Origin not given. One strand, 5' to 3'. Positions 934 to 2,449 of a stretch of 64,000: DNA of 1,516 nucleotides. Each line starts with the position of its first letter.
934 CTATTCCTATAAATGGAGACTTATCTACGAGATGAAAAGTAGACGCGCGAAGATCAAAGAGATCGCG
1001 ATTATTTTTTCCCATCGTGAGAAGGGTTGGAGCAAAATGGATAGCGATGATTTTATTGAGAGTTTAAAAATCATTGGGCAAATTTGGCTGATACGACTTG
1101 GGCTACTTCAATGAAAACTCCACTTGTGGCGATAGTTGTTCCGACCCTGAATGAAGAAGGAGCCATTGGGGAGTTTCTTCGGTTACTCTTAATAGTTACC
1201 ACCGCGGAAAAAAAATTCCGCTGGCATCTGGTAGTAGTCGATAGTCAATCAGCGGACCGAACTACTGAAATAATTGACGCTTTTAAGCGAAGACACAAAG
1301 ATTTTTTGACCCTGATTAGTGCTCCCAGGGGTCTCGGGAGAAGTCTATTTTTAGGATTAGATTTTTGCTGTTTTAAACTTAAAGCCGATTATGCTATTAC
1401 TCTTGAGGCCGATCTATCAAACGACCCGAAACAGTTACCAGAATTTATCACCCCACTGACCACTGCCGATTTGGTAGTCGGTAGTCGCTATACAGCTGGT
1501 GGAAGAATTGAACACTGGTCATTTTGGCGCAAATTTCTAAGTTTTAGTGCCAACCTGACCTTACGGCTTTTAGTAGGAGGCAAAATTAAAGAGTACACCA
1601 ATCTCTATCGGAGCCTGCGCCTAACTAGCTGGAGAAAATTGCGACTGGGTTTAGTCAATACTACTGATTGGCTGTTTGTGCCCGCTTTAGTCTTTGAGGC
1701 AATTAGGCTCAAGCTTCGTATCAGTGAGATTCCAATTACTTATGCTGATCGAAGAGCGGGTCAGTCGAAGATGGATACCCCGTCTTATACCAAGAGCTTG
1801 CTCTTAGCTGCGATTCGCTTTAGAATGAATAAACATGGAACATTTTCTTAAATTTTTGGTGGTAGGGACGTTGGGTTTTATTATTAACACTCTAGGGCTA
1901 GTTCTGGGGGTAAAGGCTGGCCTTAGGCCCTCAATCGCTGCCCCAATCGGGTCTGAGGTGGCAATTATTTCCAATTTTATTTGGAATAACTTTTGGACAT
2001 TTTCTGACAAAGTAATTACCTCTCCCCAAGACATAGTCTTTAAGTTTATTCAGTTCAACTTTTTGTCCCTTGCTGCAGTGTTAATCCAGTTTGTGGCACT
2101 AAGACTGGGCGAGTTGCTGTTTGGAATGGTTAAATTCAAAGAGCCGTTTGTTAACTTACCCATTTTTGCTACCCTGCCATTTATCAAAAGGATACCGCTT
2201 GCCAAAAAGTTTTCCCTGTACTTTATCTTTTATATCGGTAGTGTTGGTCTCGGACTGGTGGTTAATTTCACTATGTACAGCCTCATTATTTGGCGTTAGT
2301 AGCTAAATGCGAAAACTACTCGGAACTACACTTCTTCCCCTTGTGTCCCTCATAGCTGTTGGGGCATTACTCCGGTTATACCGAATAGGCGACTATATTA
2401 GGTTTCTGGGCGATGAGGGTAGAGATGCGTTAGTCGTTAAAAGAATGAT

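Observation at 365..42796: Five polyprenyl-phosphate-sugar synthases but one GtrA flippase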

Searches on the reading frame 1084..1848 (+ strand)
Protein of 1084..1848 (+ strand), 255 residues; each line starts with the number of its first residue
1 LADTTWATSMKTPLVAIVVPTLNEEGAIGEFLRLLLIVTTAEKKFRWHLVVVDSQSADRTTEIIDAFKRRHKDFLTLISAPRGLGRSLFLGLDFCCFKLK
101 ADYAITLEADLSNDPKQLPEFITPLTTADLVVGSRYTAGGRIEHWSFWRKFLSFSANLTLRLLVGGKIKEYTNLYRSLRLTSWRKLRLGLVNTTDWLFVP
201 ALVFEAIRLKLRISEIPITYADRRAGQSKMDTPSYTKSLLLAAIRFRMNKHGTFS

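Call 3: search_protein_families(library=pfam, proteins=[window:1084-1848:+], max_evalue=0.01)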
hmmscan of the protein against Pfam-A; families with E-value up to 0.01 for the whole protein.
window:1084-1848:+ (255 aa): 2 families
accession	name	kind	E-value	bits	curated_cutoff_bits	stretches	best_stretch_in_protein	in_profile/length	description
PF00535.33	Glycos_transf_2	-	5.6e-14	52.9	23.3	1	17-147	2-127/168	Glycosyl transferase family 2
PF13641.12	Glyco_tranf_2_3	-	0.0048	17.4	27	1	15-110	3-96/230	Glycosyltransferase like family 2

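Call 8: search_protein_families(library=ncbifam, proteins=[window:1084-1848:+], max_evalue=0.001)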
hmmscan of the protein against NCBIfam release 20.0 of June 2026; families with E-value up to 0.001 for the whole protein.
window:1084-1848:+ (255 aa): 10 families
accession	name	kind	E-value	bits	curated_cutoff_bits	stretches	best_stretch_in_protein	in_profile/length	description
NF007986.1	PRK10714.1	equivalog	8.1e-12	44.8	529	1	14-230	7-210/316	undecaprenyl-phosphate 4-deoxy-4-formamido-L-arabinose transferase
TIGR04182.1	glyco_TIGR04182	equivalog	9e-12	45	325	1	15-229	2-200/293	S-layer glycoprotein N-glycosyltransferase AglJ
NF047588.1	GlcsyltransPgfSStrep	equivalog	1.4e-08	34.4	500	1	15-166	3-152/308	glycosyltransferase PgfS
NF010496.0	PRK13915.1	equivalog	1.2e-07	31.1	262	1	14-130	32-147/307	glucosyl-3-phosphoglycerate synthase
NF045692.1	OglycostaseCruG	equivalog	2.3e-06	26.8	600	1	13-119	41-146/386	2'-O-glycosyltransferase CruG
NF038302.1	EPS_HpsE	equivalog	3.2e-06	26.3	300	1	16-75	4-62/307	hormogonium polysaccharide biosynthesis glycosyltransferase HpsE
TIGR04283.1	glyco_like_mftF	equivalog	5.1e-06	26.2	182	1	16-91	2-67/221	TIGR04283 family arsenosugar biosynthesis glycosyltransferase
TIGR03469.1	HpnB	hypoth_equivalog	3e-05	23.2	379.25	1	9-81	40-111/386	hopene-associated glycosyltransferase HpnB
TIGR03937.1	PgaC_IcaA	equivalog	3.8e-05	22.8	422.3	1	9-114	41-139/407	poly-beta-1,6-N-acetyl-D-glucosamine synthase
NF058614.1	PPMAGASynPpgS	equivalog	8.2e-05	22.1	370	1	16-141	3-119/226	polyprenyl-phospho-N-acetylgalactosaminyl synthase PpgS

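Call 11: search_solved_structures(query=window:1084-1848:+, max_evalue=0.001)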
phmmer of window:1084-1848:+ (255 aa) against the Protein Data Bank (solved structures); distinct sequences matched with E-value up to 0.001: 7.
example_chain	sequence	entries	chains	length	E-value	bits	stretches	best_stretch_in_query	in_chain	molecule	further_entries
5mlz_A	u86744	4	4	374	7.2e-17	64.6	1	13-231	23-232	Dolichol monophosphate mannose synthase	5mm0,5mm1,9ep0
9bhc_C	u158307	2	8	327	3e-11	46.2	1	14-230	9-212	Undecaprenyl-phosphate 4-deoxy-4-formamido-L-arabinose transferase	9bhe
8vxh_A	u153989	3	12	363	3.8e-11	45.9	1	14-230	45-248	Undecaprenyl-phosphate 4-deoxy-4-formamido-L-arabinose transferase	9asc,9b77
9hwj_A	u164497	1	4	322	1.6e-09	40.6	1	14-230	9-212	Undecaprenyl-phosphate 4-deoxy-4-formamido-L-arabinose transferase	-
5eke_A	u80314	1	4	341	2.1e-05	27.1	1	10-141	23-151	Uncharacterized glycosyltransferase sll0501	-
5ekp_C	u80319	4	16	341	2.2e-05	27.1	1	10-141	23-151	Uncharacterized glycosyltransferase sll0501 | Glycosyltransferase sll0501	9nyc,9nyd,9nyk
9nye_A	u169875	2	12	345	2.2e-05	27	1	10-141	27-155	Glycosyltransferase sll0501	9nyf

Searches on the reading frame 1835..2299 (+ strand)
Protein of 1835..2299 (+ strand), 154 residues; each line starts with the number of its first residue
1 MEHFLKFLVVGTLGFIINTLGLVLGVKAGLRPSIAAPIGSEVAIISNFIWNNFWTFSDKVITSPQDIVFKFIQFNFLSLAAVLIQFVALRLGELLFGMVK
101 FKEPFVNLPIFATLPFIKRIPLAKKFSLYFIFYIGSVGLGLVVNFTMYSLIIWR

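Call 3: search_protein_families(library=pfam, proteins=[window:1835-2296:+], max_evalue=0.01)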
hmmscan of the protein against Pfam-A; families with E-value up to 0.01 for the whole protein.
window:1835-2296:+ (154 aa): 1 family
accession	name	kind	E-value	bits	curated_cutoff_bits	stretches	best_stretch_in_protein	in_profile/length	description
PF04138.20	GtrA_DPMS_TM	-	2.3e-14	54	26.1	1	6-153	1-117/117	GtrA/DPMS, transmembrane domain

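Call 8: search_protein_families(library=ncbifam, proteins=[window:1835-2296:+], max_evalue=0.001)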
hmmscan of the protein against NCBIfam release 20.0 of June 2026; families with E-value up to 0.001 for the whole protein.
window:1835-2296:+ (154 aa): 0 families

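Call 15: find_encoding_contigs(protein=window:1835-2299:+, flank=10000, max_places=6)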
Protein window:1835-2299:+ (154 aa): 2 contigs read that carry it; 1 place shown.
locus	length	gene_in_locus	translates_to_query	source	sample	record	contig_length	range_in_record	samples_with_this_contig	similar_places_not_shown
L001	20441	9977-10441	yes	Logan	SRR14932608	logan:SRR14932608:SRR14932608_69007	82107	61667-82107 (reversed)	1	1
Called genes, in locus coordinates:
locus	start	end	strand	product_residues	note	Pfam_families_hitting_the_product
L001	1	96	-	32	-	?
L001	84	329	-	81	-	PF20114:DUF6504 (faint)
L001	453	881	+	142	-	PF02367:TsaE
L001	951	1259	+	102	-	PF00814:TsaD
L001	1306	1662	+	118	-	-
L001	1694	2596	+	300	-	PF00188:CAP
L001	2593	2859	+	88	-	-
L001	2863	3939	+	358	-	PF00483:NTP_transferase, PF00132:Hexapep (faint), PF25084:LbH_EIF2B, PF25087:GMPPB_C (weak)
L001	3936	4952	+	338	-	PF01073:3Beta_HSD, PF01370:Epimerase, PF02719:Polysacc_synt_2, PF04321:RmlD_sub_bind, PF07993:NAD_binding_4, PF13460:NAD_binding_10 (weak), PF16363:GDP_Man_Dehyd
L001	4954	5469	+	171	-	PF00908:dTDP_sugar_isom, PF14667:Polysacc_synt_C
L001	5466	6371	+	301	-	PF01370:Epimerase, PF04321:RmlD_sub_bind, PF16363:GDP_Man_Dehyd (weak), PF07993:NAD_binding_4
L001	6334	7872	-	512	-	-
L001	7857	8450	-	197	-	PF01746:tRNA_m1G_MT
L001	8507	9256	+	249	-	PF00535:Glycos_transf_2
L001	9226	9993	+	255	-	PF00535:Glycos_transf_2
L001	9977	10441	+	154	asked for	PF04138:GtrA_DPMS_TM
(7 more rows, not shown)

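Call 23: find_related_loci(query=window:1835-2296:+, collection=genome_contigs, flank=10000)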
Query window:1835-2296:+ (154 aa) in genome_contigs; peptide patterns used: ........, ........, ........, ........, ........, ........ (x = any residue, [..] = any of these).
217 stretches matched a pattern; 117 encode a relative of the query (tblastn E <= 1e-3); the best 80 are kept; 80 distinct loci.
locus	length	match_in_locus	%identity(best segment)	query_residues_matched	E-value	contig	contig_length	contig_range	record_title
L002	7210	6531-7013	59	1-154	4e-55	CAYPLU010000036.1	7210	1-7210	MAG TPA_asm: uncultured Gammaproteobacteria bacterium isolate binchicken_co38_550 genome assembly, contig: NODE_21955_le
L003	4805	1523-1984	57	1-154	1e-54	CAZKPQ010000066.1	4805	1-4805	MAG TPA_asm: uncultured Gammaproteobacteria bacterium isolate SRP173033_co3_47 genome assembly, contig: NODE_27763_lengt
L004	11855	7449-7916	56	1-154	3e-50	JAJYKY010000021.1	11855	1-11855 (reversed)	MAG: bacterium isolate DBS2-1.bin56 NODE_10256_length_11855_cov_6.657231, whole genome shotgun sequence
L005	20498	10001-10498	54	1-154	5e-50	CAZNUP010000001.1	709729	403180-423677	MAG TPA_asm: uncultured Gammaproteobacteria bacterium isolate SRP292972_co3_34 genome assembly, contig: NODE_7_length_70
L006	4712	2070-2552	58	1-154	8e-49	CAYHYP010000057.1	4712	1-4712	MAG TPA_asm: uncultured Gammaproteobacteria bacterium isolate ERP119705_co16_27 genome assembly, contig: NODE_14417_leng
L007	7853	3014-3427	53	4-153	4e-43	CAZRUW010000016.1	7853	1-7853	MAG TPA_asm: uncultured Gammaproteobacteria bacterium isolate SRP271791_co1_61 genome assembly, contig: k141_403580, who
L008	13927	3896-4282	48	4-154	3e-37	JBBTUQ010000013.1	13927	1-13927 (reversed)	MAG: Patescibacteria group bacterium isolate H41-bin097_1 H41_bin097_1_000000000013, whole genome shotgun sequence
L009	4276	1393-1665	55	2-92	1e-24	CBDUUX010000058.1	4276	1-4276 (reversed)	MAG TPA_asm: uncultured bacterium isolate SRR22302361_binner23_Refined_116 genome assembly, contig: ERZ25748748.20106, w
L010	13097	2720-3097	41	5-154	2e-24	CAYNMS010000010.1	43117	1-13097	MAG TPA_asm: uncultured Pseudomonadales bacterium isolate SRP239054_co1_52 genome assembly, contig: NODE_510_length_4311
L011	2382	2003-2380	37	2-154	7e-22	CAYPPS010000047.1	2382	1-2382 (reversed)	MAG TPA_asm: uncultured Gammaproteobacteria bacterium isolate binchicken_co181_619 genome assembly, contig: NODE_113762_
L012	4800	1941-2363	33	6-154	5e-21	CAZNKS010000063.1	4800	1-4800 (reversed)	MAG TPA_asm: uncultured Pseudomonadales bacterium isolate SRP170004_co1_558 genome assembly, contig: NODE_29285_length_4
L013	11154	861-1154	47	1-97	9e-19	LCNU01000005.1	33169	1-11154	MAG: Candidatus Amesbacteria bacterium GW2011_GWC1_47_15 UX86_C0005, whole genome shotgun sequence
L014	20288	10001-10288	46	3-97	4e-18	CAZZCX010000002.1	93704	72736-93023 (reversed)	MAG TPA_asm: uncultured Gammaproteobacteria bacterium isolate SRP173033_co1_414 genome assembly, contig: NODE_312_length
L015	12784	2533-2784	44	2-85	6e-18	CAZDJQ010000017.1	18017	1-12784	MAG TPA_asm: uncultured Gammaproteobacteria bacterium isolate SRP141376_co1_239 genome assembly, contig: NODE_6456_lengt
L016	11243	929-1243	45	34-154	1e-17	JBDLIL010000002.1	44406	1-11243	MAG: Patescibacteria group bacterium isolate MAG029 MAG029_2, whole genome shotgun sequence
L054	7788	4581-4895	40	2-97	3e-9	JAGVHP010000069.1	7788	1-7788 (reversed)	MAG: Candidatus Shapirobacteria bacterium isolate DeMMO2_35 c_000000056591, whole genome shotgun sequence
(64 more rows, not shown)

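Call 37: search_solved_structures(query=window:1835-2296:+, max_evalue=10, show_alignments=2)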
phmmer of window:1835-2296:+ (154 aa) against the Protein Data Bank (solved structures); distinct sequences matched with E-value up to 10: 1.
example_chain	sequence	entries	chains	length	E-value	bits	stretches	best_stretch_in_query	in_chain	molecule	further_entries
5mlz_A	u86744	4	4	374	2.1e-06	31.4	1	2-89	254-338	Dolichol monophosphate mannose synthase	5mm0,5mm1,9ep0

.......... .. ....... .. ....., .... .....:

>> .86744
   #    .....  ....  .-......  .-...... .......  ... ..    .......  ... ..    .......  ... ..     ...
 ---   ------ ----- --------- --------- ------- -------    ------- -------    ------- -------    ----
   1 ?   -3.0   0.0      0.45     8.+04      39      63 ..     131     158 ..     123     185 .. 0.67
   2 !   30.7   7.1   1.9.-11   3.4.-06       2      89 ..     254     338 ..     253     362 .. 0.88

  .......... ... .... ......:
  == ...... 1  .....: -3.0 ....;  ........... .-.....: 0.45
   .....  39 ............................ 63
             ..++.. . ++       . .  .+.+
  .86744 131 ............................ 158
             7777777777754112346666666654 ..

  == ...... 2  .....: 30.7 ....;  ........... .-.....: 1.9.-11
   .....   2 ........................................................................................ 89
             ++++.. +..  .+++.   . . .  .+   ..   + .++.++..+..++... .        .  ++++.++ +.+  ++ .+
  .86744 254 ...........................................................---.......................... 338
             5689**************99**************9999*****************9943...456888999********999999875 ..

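Call 48: list_cluster_members(proteins=[P0001, window:1835-2296:+, window:365-1111:+, window:41763-42452:+, window:42452-42793:+, window:3799-4581:+])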
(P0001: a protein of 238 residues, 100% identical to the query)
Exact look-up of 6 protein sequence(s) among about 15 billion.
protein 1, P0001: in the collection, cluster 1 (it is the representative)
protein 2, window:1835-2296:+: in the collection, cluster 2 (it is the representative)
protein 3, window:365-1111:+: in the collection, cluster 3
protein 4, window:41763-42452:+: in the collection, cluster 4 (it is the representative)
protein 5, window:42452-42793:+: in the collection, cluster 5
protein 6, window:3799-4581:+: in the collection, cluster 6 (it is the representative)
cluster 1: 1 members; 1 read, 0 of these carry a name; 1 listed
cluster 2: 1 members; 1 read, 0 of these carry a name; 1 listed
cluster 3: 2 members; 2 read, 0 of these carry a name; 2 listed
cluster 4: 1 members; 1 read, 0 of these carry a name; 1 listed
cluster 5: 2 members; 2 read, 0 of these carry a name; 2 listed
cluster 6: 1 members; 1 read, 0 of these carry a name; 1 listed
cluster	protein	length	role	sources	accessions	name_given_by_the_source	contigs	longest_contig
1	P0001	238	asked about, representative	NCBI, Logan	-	-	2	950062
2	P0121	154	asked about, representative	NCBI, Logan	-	-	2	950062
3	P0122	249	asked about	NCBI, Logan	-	-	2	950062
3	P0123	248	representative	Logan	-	-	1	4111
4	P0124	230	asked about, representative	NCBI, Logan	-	-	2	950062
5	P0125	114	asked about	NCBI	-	-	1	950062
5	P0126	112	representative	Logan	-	-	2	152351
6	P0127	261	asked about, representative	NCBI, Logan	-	-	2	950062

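Call 78: search_solved_structures(query=A5, max_evalue=1, show_alignments=1)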
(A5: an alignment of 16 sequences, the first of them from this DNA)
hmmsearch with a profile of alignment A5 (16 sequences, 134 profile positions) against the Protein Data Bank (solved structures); distinct sequences matched with E-value up to 1: 1.
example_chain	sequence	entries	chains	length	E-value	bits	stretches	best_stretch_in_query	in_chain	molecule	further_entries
5mlz_A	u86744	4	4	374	9.3e-17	64.7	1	2-131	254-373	Dolichol monophosphate mannose synthase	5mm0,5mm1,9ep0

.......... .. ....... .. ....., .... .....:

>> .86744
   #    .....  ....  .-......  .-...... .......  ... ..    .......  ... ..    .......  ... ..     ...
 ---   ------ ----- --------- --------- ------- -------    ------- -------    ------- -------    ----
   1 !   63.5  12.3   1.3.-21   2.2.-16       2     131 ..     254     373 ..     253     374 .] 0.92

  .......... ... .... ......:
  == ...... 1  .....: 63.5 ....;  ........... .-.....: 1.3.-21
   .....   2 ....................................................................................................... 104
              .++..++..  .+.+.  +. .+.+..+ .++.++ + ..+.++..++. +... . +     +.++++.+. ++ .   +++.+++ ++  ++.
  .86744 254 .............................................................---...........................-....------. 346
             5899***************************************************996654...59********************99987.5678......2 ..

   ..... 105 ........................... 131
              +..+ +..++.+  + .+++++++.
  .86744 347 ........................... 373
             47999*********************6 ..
